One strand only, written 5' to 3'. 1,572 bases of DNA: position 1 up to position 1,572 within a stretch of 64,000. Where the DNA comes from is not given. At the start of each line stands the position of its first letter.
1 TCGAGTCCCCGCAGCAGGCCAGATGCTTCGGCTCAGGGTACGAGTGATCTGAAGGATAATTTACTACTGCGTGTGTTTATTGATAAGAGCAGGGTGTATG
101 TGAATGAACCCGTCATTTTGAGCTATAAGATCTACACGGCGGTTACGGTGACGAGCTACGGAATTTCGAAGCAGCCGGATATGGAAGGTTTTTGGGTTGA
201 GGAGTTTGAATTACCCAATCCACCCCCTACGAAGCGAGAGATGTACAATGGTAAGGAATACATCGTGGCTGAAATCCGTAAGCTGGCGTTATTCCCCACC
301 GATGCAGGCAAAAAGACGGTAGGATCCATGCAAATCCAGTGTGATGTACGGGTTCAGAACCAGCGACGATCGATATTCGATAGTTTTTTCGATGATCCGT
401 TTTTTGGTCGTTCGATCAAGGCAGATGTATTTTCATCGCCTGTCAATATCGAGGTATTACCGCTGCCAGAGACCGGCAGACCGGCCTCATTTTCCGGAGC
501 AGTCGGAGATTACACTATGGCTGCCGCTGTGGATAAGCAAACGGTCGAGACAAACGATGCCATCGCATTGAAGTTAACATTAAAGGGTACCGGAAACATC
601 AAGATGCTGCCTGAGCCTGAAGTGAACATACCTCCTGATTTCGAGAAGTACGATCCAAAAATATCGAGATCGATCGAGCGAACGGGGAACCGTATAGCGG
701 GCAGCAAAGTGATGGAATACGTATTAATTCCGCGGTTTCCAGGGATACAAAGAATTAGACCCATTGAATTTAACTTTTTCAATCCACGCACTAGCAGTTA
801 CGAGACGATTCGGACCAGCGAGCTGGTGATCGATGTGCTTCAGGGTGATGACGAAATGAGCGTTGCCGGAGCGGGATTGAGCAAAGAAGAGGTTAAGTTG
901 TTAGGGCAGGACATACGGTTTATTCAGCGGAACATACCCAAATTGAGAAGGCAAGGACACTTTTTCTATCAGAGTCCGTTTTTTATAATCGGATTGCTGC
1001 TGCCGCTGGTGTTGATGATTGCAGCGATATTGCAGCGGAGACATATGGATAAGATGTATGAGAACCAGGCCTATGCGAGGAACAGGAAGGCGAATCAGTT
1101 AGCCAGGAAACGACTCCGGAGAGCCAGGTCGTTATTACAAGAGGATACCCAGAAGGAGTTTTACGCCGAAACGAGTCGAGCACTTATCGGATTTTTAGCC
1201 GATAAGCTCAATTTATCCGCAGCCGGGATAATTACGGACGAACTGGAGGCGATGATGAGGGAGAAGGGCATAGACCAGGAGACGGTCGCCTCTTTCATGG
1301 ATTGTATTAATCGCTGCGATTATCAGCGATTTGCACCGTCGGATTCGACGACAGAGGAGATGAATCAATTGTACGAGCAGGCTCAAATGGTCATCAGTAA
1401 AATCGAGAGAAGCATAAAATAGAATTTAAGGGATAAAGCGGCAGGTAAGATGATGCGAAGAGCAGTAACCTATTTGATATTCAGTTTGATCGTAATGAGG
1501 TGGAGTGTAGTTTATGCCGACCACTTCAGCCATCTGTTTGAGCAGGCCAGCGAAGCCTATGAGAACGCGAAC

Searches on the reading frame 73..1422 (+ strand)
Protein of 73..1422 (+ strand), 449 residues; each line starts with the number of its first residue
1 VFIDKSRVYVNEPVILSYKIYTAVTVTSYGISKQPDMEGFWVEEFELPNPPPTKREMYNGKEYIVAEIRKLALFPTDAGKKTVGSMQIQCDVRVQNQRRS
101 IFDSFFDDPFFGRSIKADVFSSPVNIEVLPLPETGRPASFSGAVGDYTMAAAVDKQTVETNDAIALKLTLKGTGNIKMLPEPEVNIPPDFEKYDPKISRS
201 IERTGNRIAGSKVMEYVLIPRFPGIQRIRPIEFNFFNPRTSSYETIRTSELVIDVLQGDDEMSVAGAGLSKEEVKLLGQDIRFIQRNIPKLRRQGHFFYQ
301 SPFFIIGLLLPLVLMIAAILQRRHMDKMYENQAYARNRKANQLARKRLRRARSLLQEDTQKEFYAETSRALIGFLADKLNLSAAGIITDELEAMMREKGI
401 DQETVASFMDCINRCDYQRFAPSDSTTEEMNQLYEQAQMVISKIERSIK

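Call 76: search_protein_families(library=pfam, proteins=[window:73-1422:+], max_evalue=0.00001)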
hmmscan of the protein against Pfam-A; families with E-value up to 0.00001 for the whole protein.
window:73-1422:+ (449 aa): 1 family
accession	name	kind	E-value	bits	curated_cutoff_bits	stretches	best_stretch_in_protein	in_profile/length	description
PF13584.12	BatD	-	3.1e-20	73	24.1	1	151-255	1-92/92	BatD DUF11 like domain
